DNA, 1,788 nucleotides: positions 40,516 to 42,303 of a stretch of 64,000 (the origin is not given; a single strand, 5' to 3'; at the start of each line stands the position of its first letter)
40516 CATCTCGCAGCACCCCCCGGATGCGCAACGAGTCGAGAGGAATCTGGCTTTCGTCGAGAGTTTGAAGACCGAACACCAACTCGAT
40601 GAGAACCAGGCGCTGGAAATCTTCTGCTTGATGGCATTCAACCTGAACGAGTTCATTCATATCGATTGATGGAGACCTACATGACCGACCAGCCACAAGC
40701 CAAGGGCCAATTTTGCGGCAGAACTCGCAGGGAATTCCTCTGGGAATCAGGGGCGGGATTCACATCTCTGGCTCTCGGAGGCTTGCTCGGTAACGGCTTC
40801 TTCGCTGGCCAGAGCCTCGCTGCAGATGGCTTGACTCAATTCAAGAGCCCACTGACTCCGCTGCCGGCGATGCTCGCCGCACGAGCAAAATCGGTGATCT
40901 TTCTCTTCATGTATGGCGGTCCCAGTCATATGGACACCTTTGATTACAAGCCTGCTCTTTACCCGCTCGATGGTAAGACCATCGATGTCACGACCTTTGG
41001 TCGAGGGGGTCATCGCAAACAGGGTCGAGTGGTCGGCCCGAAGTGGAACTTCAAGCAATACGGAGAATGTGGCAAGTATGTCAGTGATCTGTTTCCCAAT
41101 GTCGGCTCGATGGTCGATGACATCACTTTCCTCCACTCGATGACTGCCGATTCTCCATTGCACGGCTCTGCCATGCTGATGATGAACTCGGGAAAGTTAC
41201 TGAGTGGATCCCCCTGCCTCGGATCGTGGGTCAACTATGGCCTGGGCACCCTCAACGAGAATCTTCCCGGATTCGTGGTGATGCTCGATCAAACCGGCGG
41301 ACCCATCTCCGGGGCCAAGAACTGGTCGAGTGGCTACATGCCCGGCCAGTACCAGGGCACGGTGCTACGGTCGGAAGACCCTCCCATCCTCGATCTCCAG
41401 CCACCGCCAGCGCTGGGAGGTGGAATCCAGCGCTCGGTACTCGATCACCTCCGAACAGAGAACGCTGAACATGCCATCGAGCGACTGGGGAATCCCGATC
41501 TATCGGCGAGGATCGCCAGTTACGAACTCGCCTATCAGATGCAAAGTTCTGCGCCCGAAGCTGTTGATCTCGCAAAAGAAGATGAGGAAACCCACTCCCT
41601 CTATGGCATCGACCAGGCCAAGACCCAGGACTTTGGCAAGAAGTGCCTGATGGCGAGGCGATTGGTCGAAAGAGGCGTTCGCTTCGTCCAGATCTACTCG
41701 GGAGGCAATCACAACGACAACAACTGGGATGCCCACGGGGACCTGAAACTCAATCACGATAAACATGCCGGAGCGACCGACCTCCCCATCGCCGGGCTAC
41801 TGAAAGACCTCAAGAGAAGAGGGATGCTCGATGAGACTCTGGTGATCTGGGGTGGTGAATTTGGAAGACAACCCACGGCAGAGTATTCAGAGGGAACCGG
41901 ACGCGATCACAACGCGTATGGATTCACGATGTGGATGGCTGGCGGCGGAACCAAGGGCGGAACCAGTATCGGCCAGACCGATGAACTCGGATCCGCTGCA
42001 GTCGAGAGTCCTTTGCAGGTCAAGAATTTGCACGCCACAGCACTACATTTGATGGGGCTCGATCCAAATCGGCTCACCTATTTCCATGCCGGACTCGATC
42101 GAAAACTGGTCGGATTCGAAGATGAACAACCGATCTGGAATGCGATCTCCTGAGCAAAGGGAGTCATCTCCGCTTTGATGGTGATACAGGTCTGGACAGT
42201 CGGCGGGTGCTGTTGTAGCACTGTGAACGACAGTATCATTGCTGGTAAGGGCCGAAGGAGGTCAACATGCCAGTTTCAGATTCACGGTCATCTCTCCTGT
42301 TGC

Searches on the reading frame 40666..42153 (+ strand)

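Call 42: search_protein_families(library=pfam, proteins=[window:40666-42153:+], max_evalue=0.0001)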
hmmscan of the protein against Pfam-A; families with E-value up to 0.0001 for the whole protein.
window:40666-42153:+ (495 aa): 1 family
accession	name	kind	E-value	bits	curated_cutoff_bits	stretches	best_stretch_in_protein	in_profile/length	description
PF07394.17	DUF1501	-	6.9e-145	483.5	27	1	74-487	1-383/390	Protein of unknown function (DUF1501)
